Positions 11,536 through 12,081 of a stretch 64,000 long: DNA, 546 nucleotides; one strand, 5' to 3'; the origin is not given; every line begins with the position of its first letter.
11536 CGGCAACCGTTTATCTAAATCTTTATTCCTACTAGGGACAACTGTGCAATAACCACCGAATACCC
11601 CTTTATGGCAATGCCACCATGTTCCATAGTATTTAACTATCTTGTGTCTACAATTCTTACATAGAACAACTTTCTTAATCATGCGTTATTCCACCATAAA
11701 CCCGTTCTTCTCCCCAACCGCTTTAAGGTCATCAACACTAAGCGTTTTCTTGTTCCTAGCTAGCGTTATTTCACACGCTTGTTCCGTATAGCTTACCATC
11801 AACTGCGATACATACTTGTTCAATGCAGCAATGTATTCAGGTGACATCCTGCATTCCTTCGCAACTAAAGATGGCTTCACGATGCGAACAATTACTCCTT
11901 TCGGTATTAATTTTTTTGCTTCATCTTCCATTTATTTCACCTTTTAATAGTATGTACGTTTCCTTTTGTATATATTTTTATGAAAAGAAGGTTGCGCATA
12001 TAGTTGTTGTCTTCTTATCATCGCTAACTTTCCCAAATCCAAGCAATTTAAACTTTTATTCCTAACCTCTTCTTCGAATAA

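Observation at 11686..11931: Archaeal-histone-like histone-fold protein encoded among Zn-ribbon mini-genes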

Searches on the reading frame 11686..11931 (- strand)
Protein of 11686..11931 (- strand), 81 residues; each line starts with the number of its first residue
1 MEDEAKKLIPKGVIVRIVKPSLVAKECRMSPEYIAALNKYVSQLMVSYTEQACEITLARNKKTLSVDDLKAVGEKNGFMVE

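Call 4: search_protein_families(library=pfam, proteins=[window:11686-11931:-], max_evalue=10)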
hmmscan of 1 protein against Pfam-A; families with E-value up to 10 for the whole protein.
window:11686-11931:- (81 aa): 2 families
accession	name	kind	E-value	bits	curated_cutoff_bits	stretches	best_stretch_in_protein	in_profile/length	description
PF00808.29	CBFD_NFYB_HMF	-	4.4e-05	24.1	21.4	1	9-71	3-63/65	Histone-like transcription factor (CBF/NF-Y) and archaeal histone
PF00125.30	Histone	-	0.00013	22.7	26.4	1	5-71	49-117/122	Core histone H2A/H2B/H3/H4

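Call 5: search_protein_families(library=phrogs, proteins=[window:11686-11931:-], max_evalue=10)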
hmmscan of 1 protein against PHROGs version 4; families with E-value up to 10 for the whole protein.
window:11686-11931:- (81 aa): 0 families

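Call 6: search_solved_structures(query=window:11689-11931:-, max_evalue=10, show_alignments=3)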
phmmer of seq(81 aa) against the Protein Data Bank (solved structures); distinct sequences matched with E-value up to 10: 5.
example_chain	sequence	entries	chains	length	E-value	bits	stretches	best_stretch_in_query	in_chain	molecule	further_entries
9rif_A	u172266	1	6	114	0.021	18.7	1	5-78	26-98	Oocyst rupture protein 1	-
1jfi_A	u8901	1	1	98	0.19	15.7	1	38-75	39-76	Transcription Regulator NC2 alpha chain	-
7c9o_B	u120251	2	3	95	0.49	14.4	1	5-71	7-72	Nuclear transcription factor Y subunit B-11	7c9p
6r0l_A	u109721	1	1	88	1.1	13.3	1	8-71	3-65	OsGhd8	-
3vb2_A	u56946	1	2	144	1.4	12.9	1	6-67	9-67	Multiple antibiotic resistance protein marR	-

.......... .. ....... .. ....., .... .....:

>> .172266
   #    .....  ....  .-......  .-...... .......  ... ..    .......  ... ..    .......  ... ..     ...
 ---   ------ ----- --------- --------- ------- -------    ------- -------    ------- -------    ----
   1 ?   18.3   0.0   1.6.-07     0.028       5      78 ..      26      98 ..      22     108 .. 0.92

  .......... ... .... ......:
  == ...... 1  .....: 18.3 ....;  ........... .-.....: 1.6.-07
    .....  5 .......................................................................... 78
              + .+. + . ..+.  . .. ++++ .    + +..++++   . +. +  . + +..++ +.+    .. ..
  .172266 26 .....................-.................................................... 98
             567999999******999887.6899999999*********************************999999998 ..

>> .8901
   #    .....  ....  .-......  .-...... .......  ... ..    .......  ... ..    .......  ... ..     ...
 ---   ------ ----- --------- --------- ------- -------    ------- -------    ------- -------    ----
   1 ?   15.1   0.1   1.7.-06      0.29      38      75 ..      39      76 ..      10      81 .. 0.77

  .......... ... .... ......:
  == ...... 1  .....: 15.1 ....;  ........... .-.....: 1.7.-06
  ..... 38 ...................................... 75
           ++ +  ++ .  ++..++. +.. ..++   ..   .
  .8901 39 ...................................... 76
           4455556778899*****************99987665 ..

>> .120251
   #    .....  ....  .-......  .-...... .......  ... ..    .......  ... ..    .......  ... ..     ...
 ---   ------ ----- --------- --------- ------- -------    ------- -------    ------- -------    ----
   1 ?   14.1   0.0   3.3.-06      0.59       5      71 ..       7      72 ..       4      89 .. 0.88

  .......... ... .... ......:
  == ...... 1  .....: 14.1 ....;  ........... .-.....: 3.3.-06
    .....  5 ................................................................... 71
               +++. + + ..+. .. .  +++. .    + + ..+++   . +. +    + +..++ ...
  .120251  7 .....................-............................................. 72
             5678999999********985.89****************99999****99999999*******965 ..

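Call 13: find_homologous_proteins(query=window:11689-11931:-, max_evalue=0.01)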
Query seq(81 aa) (81 aa): 1 proteins with E <= 0.01 among 3 candidates.
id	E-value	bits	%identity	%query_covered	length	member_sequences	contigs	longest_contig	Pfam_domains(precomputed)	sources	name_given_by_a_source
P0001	4.9e-44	165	100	100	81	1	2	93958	-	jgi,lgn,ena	jgi:histone H3/H4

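Call 16: find_encoding_contigs(protein=P0001, flank=10000)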
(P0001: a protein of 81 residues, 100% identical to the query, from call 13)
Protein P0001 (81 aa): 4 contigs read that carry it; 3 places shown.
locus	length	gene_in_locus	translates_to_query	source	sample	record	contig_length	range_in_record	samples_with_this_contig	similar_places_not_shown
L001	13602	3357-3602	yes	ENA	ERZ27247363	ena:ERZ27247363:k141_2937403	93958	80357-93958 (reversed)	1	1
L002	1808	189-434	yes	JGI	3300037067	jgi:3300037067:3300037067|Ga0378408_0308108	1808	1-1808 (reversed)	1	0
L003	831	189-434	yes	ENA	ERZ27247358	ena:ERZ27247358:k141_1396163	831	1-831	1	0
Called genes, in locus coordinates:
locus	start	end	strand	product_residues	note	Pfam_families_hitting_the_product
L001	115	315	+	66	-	-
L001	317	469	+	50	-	-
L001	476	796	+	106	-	-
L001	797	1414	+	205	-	PF12796:Ank_2, PF13637:Ank_4, PF13857:Ank_5, PF00023:Ank, PF13606:Ank_3 (weak), PF13637:Ank_4 (weak)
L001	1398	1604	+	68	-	-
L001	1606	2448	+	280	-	-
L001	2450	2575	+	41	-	-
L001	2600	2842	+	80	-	-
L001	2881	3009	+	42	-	-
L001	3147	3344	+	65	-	-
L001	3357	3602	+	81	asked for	-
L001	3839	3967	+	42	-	-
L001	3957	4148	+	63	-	-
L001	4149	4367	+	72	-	-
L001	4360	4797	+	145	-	-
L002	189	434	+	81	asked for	-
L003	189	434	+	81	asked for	-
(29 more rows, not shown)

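Call 19: search_dna_similar(query=window:11686-11931:-, collection=phages, mode=protein, max_evalue=10, max_rows=20)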
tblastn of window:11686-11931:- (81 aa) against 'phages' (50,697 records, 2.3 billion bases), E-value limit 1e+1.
Records with a match: 3; places in all: 3; records where one place covers at least 80% of the query: 0.
Best place of each record, by identity: <60% 3.
By first word of the organism name: Pseudomonas 2; Bacteriophage 1.
By host as written in the record: Pseudomonas putida PpG1 2; - 1.
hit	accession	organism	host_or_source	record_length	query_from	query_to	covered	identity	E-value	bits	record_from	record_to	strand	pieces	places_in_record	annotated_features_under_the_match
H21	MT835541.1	Bacteriophage sp.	human fecal samples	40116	33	58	32%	50.0%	9e+0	30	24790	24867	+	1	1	record has no annotation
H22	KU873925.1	Pseudomonas phage pf16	Pseudomonas putida PpG1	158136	1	36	44%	30.6%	2e+0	32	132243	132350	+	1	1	hypothetical protein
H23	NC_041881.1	Pseudomonas phage pf16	Pseudomonas putida PpG1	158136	1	36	44%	30.6%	2e+0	32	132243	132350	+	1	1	hypothetical protein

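Call 21: search_protein_representatives(protein=window:11686-11931:-)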
Query: 81 residues. Proteins with E-value up to 0.001 (for the whole library): 7; up to 1e-10: 3; up to 1e-30: 1. The best 7 are listed.
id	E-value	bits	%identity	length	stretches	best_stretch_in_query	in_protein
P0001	1.5e-44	164.8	100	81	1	1-81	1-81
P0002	3.2e-22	94.1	55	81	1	1-80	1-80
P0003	4.7e-11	58.8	43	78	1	9-80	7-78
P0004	1.5e-09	54.0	37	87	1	2-80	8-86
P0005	1.6e-08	50.8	38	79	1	6-81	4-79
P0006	2.6e-06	43.8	32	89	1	2-81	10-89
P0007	7.0e-04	36.1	41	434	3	19-57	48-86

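Call 23: predict_structure(protein=window:11686-11931:-)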
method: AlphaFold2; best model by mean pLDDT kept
length: 81 residues; sequences in the alignment: 1
mean_pLDDT: 50.9   pTM: 0.35
mean pLDDT of the five models: 50.9, 46.2, 42.3, 41.8, 41.5
residues with pLDDT >= 90: 0; 70-90: 0; 50-70: 49; < 50: 32
segments of 3 or more residues with pLDDT < 50: 1-26, 77-79
pLDDT, mean of each block of 10 residues (from residue 1): 44 38 46 56 53 55 61 54 50
secondary structure, 60 per line:
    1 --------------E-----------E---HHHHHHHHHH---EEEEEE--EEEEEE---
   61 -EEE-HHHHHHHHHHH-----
elements in order: H31-40 E44-49 E52-57 E62-64 H66-76

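Call 25: search_solved_structures(query=A1, max_evalue=10, show_alignments=4)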
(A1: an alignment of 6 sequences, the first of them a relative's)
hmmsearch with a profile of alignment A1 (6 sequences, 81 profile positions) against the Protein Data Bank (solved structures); distinct sequences matched with E-value up to 10: 15.
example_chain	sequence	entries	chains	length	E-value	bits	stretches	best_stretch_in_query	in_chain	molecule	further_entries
9rif_A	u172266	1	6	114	1e-05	29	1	3-78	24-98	Oocyst rupture protein 1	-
9qv5_A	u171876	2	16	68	0.0035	20.9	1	16-75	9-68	Archaeal histone A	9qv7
9qv6_A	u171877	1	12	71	0.0037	20.9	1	16-75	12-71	Archaeal histone A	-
4g91_B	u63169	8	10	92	0.022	18.3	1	4-70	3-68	Transcription factor HapC (Eurofung) | CCAAT-binding factor complex subunit HapC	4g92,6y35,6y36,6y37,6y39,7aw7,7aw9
1jfi_A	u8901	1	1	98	0.025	18.2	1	29-77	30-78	Transcription Regulator NC2 alpha chain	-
1ku5_A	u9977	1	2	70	0.037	17.6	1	22-72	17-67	HPhA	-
7c9o_B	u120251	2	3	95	0.038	17.6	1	4-77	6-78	Nuclear transcription factor Y subunit B-11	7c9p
7cvo_B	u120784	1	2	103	0.043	17.4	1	4-73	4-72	Nuclear transcription factor Y subunit B-3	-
6r0m_A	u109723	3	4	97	0.05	17.2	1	4-73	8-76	NF-YB2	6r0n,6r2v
7cvq_B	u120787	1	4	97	0.052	17.2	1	4-73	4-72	Nuclear transcription factor Y subunit B-2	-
5g49_A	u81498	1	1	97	0.18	15.5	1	4-78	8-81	NUCLEAR TRANSCRIPTION FACTOR Y SUBUNIT B-6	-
4lun_U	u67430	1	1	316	0.22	15.2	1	11-54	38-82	Nonsense-mediated mRNA decay protein 2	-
6r0l_A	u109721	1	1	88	0.22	15.1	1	8-77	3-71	OsGhd8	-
4zdt_B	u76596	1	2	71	0.58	13.8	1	48-80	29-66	Structure-specific endonuclease subunit slx4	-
2byk_B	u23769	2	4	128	0.62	13.7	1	8-69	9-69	CHRAC-14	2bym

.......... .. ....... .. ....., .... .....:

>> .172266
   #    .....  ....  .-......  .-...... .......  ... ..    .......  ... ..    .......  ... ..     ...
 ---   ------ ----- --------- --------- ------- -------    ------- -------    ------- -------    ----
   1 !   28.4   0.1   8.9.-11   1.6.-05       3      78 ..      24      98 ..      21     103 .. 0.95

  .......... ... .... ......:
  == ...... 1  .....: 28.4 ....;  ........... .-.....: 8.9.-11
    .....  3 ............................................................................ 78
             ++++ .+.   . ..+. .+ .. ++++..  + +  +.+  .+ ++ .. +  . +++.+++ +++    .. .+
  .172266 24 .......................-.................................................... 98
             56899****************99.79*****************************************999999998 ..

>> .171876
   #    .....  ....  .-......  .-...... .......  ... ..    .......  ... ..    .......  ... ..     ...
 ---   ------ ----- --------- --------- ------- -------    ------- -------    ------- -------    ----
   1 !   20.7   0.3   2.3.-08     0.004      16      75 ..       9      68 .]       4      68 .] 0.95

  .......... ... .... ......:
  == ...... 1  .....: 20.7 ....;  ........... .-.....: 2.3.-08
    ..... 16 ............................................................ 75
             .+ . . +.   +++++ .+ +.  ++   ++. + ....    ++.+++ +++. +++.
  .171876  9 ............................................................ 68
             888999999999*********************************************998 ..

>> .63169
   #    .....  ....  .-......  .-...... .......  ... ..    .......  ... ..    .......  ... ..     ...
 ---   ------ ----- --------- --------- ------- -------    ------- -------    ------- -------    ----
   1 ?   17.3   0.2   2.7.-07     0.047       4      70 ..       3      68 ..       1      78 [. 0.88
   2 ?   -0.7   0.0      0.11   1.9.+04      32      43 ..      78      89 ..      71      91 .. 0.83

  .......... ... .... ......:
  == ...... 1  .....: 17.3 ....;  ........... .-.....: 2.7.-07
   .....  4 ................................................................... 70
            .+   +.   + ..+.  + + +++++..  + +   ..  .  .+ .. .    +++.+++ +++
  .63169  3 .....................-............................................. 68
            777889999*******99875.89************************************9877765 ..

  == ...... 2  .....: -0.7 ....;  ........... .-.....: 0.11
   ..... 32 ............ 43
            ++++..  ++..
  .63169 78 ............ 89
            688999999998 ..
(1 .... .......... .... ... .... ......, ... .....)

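Call 26: find_homologous_proteins(query=A1, max_evalue=0.01)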
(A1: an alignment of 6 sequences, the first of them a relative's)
Query A1 (6 sequences) (81 aa, profile of the alignment): 7 proteins with E <= 0.01 among 358 candidates.
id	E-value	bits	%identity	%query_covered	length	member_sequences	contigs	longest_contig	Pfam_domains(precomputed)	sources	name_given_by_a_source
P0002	6.0e-35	137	54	100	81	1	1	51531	-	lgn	-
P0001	9.0e-35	137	100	100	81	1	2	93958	-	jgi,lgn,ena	jgi:histone H3/H4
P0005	1.2e-32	130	40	100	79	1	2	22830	-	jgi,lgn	-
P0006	2.8e-32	129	33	100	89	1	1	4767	-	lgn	-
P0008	3.6e-31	125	37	100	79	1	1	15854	-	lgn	-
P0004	7.3e-31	124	36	100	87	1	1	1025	-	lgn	-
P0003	2.0e-30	123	43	89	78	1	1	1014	-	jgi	jgi:histone H3/H4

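Call 27: search_protein_families(library=pfam, alignment_id=A1, max_evalue=1)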
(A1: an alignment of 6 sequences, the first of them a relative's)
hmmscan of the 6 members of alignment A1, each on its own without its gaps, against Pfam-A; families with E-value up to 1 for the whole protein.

A. member 1, P0001 (81 aa): 2 families
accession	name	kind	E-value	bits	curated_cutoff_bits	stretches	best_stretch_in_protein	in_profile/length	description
PF00808.29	CBFD_NFYB_HMF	-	4.4e-05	24.1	21.4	1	9-71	3-63/65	Histone-like transcription factor (CBF/NF-Y) and archaeal histone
PF00125.30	Histone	-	0.00013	22.7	26.4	1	5-71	49-117/122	Core histone H2A/H2B/H3/H4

B. families by the number of members that match (of 6 scanned): 4 families
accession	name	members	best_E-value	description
PF00808.29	CBFD_NFYB_HMF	5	4.4e-05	Histone-like transcription factor (CBF/NF-Y) and archaeal histone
PF00125.30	Histone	3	0.00013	Core histone H2A/H2B/H3/H4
PF16476.10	DUF5053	1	0.035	Domain of unknown function (DUF5053)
PF02269.22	TFIID-18kDa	1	0.14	Transcription initiation factor IID, 18kD subunit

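Call 28: find_encoding_contigs(protein=P0002, flank=10000, max_places=3)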
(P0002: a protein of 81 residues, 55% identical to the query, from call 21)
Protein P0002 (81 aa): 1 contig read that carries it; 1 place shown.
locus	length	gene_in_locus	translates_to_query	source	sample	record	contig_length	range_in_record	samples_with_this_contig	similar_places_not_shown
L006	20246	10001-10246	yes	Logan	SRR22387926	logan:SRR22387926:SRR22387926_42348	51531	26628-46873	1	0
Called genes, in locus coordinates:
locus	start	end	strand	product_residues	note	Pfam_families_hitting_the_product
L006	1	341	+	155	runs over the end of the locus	PF04307:YdjM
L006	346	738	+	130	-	-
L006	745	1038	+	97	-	PF00583:Acetyltransf_1 (weak), PF13508:Acetyltransf_7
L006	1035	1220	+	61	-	-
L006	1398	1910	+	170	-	-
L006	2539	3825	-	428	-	-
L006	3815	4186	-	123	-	-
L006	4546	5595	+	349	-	-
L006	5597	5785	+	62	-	-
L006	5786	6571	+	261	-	-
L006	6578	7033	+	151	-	-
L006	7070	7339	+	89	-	-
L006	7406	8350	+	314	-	-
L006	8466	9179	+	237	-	PF02732:ERCC4, PF00633:HHH (faint)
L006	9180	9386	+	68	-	-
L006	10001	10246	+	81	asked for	-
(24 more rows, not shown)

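Call 29: find_encoding_contigs(protein=P0005, flank=10000, max_places=3)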
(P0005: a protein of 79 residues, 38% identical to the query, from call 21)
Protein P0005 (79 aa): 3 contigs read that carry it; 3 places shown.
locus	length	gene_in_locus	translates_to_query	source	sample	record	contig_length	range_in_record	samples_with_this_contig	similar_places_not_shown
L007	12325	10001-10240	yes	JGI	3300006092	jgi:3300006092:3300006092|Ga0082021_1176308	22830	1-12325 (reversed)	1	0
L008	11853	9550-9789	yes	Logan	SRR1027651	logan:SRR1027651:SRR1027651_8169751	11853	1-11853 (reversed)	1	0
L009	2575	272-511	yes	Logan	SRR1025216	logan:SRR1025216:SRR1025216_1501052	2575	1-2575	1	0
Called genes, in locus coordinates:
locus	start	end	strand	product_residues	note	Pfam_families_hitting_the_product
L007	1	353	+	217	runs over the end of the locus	PF02732:ERCC4, PF12826:HHH_2 (faint), PF14520:HHH_5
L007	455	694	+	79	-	-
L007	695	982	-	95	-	-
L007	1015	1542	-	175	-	-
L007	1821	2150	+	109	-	-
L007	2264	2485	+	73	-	-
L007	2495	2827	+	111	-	-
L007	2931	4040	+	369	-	-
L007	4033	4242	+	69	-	-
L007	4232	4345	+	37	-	-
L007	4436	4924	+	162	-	-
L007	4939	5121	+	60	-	-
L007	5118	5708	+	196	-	-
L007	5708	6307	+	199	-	-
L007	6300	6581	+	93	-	-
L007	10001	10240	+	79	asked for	-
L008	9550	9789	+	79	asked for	-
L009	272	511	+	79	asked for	-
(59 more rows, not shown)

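Call 30: find_encoding_contigs(protein=P0008, flank=10000, max_places=3)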
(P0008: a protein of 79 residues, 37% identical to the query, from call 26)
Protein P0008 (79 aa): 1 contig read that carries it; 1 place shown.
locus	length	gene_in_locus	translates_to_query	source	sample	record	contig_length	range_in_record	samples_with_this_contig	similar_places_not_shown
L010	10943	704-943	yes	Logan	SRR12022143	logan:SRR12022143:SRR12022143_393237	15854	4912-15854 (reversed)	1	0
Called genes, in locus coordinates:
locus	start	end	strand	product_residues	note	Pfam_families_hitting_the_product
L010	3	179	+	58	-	?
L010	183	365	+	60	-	-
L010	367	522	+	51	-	-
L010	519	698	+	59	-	-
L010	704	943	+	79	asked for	-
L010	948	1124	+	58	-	-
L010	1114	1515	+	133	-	-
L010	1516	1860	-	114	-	-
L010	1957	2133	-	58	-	-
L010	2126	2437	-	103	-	-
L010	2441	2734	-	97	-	-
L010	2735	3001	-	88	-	-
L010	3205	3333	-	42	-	-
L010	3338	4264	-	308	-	-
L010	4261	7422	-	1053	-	PF19077:Big_13 (faint)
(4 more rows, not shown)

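Call 40: find_related_loci(query=A1, collection=viral_contigs, flank=10000)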
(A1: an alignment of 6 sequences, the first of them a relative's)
Query A1 (81 aa) in viral_contigs; peptide patterns used: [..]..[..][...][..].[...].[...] (x = any residue, [..] = any of these).
80 stretches matched a pattern, but none encodes a relative of the query by tblastn (E <= 1e-3).

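Call 44: find_related_loci(query=A2, collection=genome_contigs, flank=10000)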
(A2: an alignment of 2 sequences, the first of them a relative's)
Query A2 (81 aa) in genome_contigs; peptide patterns used: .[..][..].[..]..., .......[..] (x = any residue, [..] = any of these).
522 stretches matched a pattern, but none encodes a relative of the query by tblastn (E <= 1e-3).

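Call 55: predict_structure(alignment_id=A4)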
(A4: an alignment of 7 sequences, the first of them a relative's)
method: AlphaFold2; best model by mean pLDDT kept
length: 81 residues; sequences in the alignment: 7
mean_pLDDT: 71.8   pTM: 0.51
mean pLDDT of the five models: 71.8, 66.8, 58.9, 52.8, 50.4
residues with pLDDT >= 90: 1; 70-90: 51; 50-70: 11; < 50: 18
segments of 3 or more residues with pLDDT < 50: 1-18
pLDDT, mean of each block of 10 residues (from residue 1): 45 44 61 80 87 88 86 83 74
secondary structure, 60 per line:
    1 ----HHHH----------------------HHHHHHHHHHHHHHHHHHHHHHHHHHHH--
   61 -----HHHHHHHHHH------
elements in order: H5-8 H31-58 H66-75

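Call 58: fold_search(model_id=the predicted structure, library=pdb)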
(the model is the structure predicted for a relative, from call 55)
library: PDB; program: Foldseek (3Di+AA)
matches with E <= 10: 1605; with E <= 0.001: 0
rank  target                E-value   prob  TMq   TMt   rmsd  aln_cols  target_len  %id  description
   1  6r0n_A                1.9e-02  1.00  0.58  0.52   5.9        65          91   26  Histone fold domain of AtNF-YB2/NF-YC3 in I2 (released 2020-09-30)
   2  5g49_A                2.3e-02  1.00  0.56  0.47   6.2        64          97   23  Crystal structure of the Arabodopsis thaliana histone-fold dimer L1L NF-YC3 (released 2016-12-07)
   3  7cvo_B                2.7e-02  1.00  0.58  0.54   5.1        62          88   26  crystal structure of Arabidopsis CO CCT domain in complex with NF-YB3/YC4 and FT CORE2 DNA (released 2021-06-16)
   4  7c9o_B                2.7e-02  1.00  0.60  0.57   5.6        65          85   29  Crystal structure of DNA-bound CCT/NF-YB/YC complex (HD1CCT/GHD8/OsNF-YC2) (released 2020-09-09)
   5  6r0l_A                3.0e-02  1.00  0.59  0.55   4.9        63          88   30  Histone fold domain of OsGhd8/NF-YC7 in I2 (released 2020-09-30)
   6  7c9p_A                3.0e-02  1.00  0.59  0.54   5.8        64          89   28  Crystal structure of rice histone-fold dimer GHD8/OsNF-YC2 (released 2020-09-09)
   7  9r1d_A                3.2e-02  1.00  0.59  0.63   3.3        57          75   24  Structure of the H3.V-H4.V variant nucleosome core particle from Trypanosoma brucei (released 2026-01-28)
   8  7ah8_A                3.9e-02  1.00  0.60  0.56   2.4        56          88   18  NF-Y bound to suramin inhibitor (released 2021-08-04)
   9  8ghm_N                4.1e-02  1.00  0.60  0.62   1.5        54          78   15  Hir1 WD40 domains and Asf1/H3/H4 (released 2024-07-10)
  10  4kud_E                4.1e-02  1.00  0.57  0.48   2.2        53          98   23  Crystal structure of N-terminal acetylated Sir3 BAH domain D205N mutant in complex with yeast nucleosome core particle (released 2013-08-07)
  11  4kud_B                4.1e-02  1.00  0.58  0.54   1.8        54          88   15  Crystal structure of N-terminal acetylated Sir3 BAH domain D205N mutant in complex with yeast nucleosome core particle (released 2013-08-07)
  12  2bym_B                4.4e-02  1.00  0.59  0.58   6.5        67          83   24  Histone fold heterodimer of the Chromatin Accessibility Complex (released 2005-11-09)
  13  5cpi_F                4.7e-02  1.00  0.59  0.58   1.8        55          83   14  Nucleosome containing unmethylated Sat2R DNA (released 2015-10-28)
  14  9rif_A                4.7e-02  1.00  0.58  0.56   5.2        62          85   29  The histone fold domain heterodimer of oocyst rupture proteins 1 and 2 from Plasmodium berghei (released 2026-01-21)
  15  7c9p_C                4.7e-02  1.00  0.58  0.55   5.7        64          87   28  Crystal structure of rice histone-fold dimer GHD8/OsNF-YC2 (released 2020-09-09)
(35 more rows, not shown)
